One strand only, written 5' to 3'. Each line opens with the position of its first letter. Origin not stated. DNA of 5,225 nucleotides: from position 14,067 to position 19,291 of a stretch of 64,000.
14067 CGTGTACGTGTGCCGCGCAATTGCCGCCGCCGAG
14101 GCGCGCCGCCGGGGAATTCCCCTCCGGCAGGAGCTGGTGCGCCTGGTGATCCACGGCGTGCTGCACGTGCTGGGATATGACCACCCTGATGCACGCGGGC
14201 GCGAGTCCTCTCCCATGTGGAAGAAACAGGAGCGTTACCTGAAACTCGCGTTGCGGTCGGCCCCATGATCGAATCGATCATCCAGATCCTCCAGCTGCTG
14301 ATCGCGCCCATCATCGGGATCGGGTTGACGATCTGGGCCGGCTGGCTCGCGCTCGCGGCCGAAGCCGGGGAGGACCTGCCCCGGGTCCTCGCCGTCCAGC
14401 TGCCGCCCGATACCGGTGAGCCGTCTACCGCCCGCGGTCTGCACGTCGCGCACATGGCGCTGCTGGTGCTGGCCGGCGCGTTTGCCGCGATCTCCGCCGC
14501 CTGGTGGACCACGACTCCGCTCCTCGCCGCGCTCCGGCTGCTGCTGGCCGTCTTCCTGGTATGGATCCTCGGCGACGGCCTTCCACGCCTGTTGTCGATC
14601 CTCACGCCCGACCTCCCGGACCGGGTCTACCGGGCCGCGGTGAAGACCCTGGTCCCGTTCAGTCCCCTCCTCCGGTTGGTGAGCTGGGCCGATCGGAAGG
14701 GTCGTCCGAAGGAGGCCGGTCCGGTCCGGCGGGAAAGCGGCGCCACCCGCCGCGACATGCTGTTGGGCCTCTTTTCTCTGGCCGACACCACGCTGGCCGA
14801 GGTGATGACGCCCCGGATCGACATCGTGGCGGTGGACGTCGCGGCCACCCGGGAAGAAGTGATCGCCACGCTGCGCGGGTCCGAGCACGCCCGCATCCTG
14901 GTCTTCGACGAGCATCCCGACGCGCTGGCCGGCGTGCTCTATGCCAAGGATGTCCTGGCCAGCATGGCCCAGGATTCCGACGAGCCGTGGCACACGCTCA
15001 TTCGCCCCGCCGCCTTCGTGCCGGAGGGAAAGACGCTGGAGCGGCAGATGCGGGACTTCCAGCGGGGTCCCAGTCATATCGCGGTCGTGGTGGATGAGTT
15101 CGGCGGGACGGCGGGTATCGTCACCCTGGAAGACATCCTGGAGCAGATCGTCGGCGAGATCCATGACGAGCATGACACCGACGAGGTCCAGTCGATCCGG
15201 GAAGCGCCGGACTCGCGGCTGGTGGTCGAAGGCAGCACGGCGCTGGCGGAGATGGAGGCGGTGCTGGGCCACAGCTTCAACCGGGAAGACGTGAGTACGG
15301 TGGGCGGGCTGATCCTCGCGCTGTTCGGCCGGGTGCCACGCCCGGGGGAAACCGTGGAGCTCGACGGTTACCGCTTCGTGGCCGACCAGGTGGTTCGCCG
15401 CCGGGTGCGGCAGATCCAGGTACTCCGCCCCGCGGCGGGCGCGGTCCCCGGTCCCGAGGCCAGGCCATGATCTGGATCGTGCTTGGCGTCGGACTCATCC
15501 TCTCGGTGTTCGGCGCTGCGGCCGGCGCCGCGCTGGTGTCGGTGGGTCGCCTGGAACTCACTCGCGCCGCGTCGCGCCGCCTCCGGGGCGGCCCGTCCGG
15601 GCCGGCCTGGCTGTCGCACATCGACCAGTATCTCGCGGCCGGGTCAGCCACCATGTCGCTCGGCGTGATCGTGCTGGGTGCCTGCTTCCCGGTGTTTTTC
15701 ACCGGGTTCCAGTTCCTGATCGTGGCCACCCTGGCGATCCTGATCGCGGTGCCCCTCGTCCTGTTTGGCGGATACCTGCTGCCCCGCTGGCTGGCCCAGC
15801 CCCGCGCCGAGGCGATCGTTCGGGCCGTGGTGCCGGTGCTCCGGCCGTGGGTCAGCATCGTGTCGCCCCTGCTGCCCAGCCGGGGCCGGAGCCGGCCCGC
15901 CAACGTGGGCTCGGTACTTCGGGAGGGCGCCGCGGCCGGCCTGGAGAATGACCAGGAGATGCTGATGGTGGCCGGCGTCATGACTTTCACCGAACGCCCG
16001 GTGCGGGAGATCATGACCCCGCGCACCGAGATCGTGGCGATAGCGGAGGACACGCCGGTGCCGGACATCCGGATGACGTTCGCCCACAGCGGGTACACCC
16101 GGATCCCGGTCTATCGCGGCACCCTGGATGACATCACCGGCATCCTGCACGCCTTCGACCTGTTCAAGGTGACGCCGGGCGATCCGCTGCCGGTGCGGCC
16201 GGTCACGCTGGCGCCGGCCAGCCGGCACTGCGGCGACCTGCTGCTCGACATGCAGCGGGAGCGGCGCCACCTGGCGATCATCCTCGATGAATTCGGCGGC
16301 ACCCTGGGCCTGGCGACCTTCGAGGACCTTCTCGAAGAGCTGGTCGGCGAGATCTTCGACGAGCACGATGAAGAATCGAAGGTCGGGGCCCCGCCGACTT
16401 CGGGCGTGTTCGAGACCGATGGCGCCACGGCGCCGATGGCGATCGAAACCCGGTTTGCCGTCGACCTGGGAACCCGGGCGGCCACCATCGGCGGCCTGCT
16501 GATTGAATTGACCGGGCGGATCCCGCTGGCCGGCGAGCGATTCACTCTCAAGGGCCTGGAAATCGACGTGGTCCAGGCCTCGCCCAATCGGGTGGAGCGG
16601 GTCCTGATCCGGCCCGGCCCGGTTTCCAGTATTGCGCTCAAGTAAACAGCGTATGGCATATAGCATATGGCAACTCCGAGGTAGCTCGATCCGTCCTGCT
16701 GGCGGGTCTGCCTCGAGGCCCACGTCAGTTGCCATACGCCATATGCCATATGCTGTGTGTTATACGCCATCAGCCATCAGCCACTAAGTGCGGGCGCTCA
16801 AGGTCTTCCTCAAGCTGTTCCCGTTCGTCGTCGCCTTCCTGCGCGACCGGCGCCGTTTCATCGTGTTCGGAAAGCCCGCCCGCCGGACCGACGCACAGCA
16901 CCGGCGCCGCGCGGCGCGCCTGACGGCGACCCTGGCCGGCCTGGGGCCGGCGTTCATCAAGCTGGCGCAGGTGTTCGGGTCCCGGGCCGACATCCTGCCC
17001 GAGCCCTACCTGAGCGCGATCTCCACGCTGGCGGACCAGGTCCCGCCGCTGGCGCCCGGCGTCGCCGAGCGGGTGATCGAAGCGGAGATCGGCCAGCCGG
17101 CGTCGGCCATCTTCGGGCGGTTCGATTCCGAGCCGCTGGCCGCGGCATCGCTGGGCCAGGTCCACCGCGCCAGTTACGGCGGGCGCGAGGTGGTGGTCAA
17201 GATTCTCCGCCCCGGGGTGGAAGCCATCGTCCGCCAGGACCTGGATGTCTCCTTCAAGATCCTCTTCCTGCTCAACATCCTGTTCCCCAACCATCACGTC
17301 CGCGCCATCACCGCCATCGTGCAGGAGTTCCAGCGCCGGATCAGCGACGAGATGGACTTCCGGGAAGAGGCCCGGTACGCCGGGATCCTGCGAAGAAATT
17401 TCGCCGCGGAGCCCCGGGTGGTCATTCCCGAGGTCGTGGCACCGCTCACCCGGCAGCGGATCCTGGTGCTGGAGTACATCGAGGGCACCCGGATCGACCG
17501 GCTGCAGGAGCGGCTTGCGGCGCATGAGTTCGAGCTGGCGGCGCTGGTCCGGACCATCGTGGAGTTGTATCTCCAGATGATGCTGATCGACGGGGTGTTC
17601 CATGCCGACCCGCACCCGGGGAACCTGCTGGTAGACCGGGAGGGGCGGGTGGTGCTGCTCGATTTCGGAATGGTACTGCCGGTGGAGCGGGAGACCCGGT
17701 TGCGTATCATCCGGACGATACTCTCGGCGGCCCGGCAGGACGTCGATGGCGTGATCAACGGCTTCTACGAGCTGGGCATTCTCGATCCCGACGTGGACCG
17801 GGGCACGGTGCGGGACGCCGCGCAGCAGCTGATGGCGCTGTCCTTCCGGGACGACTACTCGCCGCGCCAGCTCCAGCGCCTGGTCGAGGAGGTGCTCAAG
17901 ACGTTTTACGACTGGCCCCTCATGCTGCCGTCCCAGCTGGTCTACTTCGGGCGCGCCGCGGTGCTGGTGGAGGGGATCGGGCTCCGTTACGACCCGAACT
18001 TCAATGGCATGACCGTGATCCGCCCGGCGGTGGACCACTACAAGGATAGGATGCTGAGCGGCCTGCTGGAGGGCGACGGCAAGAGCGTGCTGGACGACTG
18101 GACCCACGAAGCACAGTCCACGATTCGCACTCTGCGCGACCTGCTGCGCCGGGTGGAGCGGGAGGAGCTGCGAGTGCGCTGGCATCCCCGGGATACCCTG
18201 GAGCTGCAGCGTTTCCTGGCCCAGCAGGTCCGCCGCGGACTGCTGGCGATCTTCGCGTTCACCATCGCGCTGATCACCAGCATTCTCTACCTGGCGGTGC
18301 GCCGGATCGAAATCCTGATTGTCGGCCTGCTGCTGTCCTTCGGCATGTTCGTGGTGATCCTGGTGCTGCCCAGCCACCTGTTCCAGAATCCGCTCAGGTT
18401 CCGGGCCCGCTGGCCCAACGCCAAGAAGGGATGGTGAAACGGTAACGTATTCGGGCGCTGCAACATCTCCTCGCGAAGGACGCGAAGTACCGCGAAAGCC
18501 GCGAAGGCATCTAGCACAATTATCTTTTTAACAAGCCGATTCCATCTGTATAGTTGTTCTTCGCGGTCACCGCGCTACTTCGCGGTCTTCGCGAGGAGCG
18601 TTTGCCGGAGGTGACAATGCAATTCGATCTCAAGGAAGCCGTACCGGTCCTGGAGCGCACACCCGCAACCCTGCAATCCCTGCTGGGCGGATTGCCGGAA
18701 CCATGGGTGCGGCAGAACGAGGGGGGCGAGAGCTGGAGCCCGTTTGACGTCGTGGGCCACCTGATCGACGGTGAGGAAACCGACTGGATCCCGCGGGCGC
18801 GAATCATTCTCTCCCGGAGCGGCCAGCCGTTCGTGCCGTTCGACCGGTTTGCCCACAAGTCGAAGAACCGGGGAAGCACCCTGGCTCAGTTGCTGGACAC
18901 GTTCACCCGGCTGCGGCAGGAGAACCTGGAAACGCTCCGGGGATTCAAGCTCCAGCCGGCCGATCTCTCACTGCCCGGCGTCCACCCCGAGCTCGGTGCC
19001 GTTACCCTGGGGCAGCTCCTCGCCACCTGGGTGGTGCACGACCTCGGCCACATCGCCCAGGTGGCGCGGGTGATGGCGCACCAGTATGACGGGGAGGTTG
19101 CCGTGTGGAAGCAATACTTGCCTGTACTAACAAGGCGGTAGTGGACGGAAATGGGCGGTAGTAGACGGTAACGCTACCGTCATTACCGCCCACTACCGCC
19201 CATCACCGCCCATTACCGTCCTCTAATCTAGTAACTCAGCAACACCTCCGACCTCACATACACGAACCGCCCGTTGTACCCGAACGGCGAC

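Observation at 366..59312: Nearly every intergenic gap holds a structured palindromic or tandem-unit element (about 25 in 64 kb)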

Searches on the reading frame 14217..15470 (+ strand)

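Call 8: search_protein_families(library=pfam, proteins=[window:14217-15470:+])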
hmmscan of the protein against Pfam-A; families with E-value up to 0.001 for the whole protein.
window:14217-15470:+ (417 aa): 2 families
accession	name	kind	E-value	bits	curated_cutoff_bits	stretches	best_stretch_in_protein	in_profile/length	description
PF03471.22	CorC_HlyC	-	2.5e-17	63.1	27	1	329-404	2-79/81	Transporter associated domain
PF00571.33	CBS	-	8.6e-13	48.9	24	1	263-312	7-56/57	CBS domain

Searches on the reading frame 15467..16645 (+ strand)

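Call 8: search_protein_families(library=pfam, proteins=[window:15467-16645:+])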
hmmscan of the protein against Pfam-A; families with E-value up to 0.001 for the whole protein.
window:15467-16645:+ (392 aa): 3 families
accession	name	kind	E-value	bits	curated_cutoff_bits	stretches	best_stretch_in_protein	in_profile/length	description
PF03471.22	CorC_HlyC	-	2.9e-11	43.6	27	1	313-383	6-79/81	Transporter associated domain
PF00571.33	CBS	-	3.7e-11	43.6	24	1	179-235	1-54/57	CBS domain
PF01595.25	CNNM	-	9.5e-11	42.1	28.4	1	10-135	7-134/181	Cyclin M transmembrane N-terminal domain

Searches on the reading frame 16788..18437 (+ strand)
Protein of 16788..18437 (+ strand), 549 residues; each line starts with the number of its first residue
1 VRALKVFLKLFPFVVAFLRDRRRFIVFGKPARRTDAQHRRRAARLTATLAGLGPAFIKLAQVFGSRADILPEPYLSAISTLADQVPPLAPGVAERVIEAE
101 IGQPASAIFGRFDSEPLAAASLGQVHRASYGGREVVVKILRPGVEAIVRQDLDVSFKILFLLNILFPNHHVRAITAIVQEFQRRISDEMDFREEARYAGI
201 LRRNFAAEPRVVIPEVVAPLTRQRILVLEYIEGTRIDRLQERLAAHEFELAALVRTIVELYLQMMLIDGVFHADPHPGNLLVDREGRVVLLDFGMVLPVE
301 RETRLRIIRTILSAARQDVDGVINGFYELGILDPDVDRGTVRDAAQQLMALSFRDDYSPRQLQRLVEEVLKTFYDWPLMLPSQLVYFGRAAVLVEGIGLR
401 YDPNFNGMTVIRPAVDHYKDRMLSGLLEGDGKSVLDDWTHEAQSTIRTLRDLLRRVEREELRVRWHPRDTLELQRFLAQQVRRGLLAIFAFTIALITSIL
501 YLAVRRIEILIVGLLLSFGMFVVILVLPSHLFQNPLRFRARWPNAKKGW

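Call 8: search_protein_families(library=pfam, proteins=[window:16788-18437:+])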
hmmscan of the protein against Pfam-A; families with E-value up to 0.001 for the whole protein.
window:16788-18437:+ (549 aa): 4 families
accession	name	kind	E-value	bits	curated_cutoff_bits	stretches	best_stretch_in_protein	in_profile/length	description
PF03109.22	ABC1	-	6.8e-68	228.9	22.9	1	81-323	2-241/244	ABC1 atypical kinase-like domain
PF00069.31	Pkinase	-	2.6e-06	27.5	31.7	1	221-303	70-152/263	Protein kinase domain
PF01163.29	RIO1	-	2.6e-05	24.4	22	1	210-308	69-163/187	RIO domain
PF01636.29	APH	-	0.00012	22.3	23.2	1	253-296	150-197/239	Phosphotransferase enzyme family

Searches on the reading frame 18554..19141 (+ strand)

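Call 8: search_protein_families(library=pfam, proteins=[window:18554-19141:+])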
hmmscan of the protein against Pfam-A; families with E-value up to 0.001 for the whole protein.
window:18554-19141:+ (195 aa): 1 family
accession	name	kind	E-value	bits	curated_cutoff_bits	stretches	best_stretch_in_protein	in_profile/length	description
PF12867.12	DinB_2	-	4.7e-16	59.8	24.8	1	33-170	2-128/128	DinB superfamily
